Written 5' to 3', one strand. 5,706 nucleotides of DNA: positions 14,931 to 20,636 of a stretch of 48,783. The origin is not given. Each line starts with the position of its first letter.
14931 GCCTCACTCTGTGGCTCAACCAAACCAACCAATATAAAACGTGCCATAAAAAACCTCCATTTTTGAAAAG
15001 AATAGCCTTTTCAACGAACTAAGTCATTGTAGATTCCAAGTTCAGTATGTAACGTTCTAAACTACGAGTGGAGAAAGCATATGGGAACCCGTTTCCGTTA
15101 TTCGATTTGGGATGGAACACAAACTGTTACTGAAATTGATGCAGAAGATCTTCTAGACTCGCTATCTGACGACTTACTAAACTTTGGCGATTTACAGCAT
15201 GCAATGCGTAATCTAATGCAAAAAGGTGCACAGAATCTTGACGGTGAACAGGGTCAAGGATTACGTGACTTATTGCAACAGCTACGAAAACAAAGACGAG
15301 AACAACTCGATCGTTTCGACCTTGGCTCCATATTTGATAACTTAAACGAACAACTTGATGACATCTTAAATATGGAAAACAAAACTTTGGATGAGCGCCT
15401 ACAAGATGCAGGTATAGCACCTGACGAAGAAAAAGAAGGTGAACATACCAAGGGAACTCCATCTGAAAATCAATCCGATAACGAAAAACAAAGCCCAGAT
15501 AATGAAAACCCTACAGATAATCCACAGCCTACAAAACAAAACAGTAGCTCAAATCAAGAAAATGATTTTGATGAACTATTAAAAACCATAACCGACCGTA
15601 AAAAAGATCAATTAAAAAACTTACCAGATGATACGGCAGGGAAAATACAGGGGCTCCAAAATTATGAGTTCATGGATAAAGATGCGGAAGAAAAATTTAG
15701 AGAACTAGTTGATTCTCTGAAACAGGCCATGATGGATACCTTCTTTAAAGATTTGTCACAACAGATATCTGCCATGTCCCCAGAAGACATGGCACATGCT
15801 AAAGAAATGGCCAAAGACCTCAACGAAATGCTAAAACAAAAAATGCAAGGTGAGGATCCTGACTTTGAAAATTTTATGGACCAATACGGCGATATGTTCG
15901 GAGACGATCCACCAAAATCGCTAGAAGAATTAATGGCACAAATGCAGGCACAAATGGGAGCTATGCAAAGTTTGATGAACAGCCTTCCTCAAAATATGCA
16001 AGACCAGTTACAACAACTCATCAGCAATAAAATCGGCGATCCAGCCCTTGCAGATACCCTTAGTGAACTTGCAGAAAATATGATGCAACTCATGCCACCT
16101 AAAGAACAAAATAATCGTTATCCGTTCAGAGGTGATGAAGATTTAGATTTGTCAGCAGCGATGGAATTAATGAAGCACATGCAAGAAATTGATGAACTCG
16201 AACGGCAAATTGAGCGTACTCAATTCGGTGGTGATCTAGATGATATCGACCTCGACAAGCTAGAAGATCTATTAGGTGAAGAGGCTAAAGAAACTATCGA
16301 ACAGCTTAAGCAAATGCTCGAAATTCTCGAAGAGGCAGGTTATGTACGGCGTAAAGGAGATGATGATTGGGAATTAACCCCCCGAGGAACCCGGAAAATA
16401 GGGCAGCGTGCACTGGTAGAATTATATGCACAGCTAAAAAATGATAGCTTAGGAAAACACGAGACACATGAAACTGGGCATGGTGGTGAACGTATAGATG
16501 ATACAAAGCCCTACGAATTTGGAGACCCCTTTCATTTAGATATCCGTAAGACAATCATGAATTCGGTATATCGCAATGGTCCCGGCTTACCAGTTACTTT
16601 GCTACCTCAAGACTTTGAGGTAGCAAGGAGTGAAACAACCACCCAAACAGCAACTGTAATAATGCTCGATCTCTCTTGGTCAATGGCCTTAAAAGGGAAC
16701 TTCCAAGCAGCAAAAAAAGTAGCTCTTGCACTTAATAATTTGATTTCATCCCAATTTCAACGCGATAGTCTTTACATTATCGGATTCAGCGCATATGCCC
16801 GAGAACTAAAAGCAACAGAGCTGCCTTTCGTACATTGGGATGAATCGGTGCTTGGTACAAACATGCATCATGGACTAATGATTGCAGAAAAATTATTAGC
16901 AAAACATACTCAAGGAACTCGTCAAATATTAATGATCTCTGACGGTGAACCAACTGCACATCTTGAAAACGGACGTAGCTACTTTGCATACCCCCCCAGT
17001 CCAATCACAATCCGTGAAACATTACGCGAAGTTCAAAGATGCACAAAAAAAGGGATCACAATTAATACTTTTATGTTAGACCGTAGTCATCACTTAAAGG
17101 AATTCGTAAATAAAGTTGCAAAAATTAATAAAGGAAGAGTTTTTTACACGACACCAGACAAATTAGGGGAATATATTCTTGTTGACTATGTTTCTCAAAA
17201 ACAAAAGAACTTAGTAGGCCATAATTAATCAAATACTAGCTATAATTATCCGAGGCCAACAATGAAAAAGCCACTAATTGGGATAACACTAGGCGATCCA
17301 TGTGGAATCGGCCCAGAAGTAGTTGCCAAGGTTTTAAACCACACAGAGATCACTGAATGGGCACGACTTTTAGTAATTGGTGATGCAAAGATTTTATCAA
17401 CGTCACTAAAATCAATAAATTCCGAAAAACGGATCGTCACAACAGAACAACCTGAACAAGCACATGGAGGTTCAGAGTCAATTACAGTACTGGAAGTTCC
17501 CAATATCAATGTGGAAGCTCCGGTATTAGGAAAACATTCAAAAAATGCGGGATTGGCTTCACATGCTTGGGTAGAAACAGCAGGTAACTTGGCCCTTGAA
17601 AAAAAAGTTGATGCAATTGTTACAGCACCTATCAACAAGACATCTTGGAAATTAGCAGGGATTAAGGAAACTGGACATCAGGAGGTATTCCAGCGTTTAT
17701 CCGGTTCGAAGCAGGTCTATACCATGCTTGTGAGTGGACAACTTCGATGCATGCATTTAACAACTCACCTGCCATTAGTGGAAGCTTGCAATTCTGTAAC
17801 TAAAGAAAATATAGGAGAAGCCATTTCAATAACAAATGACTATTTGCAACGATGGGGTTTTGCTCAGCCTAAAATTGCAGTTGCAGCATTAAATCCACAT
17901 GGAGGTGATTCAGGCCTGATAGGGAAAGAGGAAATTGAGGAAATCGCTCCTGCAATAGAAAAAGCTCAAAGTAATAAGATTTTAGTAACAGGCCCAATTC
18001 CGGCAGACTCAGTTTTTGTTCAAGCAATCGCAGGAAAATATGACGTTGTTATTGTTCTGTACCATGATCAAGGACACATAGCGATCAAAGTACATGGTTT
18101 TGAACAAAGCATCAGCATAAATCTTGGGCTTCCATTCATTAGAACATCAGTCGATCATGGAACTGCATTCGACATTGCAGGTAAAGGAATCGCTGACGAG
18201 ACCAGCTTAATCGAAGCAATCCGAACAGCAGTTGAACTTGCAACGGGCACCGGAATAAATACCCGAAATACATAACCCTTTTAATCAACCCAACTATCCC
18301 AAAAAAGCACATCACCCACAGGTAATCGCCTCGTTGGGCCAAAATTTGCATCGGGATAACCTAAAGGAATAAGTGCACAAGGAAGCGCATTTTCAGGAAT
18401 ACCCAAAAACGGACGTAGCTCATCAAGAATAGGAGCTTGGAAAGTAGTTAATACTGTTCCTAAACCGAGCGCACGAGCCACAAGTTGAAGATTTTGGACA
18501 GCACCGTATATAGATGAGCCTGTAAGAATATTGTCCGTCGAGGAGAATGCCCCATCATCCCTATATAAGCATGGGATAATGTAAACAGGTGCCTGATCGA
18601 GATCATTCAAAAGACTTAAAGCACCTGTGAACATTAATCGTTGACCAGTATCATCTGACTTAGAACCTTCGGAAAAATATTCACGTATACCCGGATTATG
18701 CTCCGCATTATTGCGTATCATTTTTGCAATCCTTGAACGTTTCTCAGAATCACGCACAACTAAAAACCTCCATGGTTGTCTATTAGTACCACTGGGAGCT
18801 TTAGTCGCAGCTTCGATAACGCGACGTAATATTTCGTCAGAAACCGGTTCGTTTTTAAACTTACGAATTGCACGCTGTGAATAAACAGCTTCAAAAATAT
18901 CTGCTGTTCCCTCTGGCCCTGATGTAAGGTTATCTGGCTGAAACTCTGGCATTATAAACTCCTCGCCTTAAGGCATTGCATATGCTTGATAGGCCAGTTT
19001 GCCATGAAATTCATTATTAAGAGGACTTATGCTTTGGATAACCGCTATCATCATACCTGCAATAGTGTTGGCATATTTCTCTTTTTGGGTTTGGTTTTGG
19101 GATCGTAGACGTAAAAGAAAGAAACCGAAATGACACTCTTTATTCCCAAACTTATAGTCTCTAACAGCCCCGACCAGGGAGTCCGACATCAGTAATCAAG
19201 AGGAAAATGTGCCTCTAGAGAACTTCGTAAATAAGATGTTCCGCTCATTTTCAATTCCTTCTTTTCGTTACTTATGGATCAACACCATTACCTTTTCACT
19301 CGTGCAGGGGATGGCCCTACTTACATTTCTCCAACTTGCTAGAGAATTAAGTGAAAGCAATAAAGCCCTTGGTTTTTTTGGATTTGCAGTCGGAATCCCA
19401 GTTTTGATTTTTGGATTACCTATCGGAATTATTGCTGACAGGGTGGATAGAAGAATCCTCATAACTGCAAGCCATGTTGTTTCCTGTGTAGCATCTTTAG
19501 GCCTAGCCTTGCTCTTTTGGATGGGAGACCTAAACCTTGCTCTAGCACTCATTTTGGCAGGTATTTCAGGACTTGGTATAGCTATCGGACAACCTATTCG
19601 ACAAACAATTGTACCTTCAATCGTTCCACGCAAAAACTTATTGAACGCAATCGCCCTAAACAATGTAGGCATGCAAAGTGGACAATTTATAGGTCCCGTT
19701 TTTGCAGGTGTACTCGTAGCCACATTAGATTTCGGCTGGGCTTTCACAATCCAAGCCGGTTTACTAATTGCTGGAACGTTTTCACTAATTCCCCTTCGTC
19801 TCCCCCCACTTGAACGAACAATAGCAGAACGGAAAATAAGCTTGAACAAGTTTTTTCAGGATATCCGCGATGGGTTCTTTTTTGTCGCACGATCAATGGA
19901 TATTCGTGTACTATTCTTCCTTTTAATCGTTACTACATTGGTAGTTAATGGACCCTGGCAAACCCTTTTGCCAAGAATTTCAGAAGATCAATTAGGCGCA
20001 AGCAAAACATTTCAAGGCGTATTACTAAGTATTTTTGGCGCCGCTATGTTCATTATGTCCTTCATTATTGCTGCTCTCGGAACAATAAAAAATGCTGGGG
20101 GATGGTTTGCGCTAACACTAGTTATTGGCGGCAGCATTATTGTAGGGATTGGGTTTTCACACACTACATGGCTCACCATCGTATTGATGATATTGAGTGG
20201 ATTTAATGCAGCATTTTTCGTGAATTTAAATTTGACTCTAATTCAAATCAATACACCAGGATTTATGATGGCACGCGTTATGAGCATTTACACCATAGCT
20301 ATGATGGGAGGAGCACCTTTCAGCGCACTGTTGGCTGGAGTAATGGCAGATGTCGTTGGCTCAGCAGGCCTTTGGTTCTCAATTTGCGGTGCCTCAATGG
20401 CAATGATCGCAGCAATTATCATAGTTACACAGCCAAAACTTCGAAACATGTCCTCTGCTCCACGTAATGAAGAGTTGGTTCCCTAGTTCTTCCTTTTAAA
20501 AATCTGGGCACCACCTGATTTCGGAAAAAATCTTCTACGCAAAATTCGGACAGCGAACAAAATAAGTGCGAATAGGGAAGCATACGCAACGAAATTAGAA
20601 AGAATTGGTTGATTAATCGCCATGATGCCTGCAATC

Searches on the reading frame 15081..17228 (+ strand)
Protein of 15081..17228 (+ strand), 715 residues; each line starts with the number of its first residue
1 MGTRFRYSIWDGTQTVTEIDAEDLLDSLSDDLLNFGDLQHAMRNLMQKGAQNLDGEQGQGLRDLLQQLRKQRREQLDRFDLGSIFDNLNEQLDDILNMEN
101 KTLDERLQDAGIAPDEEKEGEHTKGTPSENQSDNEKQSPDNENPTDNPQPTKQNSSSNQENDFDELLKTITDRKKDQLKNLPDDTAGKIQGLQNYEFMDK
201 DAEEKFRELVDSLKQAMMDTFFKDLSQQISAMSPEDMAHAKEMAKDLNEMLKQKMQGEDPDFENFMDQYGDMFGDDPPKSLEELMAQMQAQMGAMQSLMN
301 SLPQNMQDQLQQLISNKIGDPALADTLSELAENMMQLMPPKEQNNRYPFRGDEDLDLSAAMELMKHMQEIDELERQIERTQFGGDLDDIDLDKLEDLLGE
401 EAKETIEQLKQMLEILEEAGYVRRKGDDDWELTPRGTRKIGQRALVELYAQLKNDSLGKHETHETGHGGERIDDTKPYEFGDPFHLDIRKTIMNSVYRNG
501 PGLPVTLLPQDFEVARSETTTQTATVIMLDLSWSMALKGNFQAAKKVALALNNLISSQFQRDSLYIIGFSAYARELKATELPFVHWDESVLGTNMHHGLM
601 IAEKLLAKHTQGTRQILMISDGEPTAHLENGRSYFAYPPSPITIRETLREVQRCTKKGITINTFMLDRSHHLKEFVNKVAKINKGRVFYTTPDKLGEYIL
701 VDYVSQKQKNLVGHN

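Call 38: search_protein_families(library=pfam, proteins=[window:15081-17228:+], max_evalue=0.0001)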
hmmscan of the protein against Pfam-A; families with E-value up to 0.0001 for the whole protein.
window:15081-17228:+ (715 aa): 1 family
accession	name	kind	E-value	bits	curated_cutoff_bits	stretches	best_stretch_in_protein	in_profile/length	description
PF13519.12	VWA_2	-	3.6e-05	24.8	27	0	525-623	1-107/107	von Willebrand factor type A domain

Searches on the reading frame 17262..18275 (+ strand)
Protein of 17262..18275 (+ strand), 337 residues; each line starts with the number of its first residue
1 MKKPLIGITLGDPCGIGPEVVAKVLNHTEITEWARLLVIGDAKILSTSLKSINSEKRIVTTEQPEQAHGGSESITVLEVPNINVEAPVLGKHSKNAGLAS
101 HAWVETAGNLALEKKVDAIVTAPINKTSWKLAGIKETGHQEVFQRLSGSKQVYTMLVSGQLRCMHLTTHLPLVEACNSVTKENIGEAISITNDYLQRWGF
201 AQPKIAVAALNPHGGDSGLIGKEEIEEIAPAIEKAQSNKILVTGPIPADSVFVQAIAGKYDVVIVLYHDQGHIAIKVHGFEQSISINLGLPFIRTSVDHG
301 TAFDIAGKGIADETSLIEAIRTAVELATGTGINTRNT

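Call 38: search_protein_families(library=pfam, proteins=[window:17262-18275:+], max_evalue=0.0001)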
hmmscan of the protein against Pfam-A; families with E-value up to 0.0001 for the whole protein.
window:17262-18275:+ (337 aa): 1 family
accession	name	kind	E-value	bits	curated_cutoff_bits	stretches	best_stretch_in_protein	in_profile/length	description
PF04166.17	PdxA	-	2.4e-102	342.7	27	1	33-323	2-286/286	Pyridoxal phosphate biosynthetic protein PdxA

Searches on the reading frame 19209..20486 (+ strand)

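Call 38: search_protein_families(library=pfam, proteins=[window:19209-20486:+], max_evalue=0.0001)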
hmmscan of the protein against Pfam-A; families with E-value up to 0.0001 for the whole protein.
window:19209-20486:+ (425 aa): 2 families
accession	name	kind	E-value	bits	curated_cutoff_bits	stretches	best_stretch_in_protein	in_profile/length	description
PF05977.19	MFS_3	-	1.8e-40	139.3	27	1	13-417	6-401/524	Transmembrane secretion effector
PF07690.21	MFS_1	-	7.6e-37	127.5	33.4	2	22-371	1-345/347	Major Facilitator Superfamily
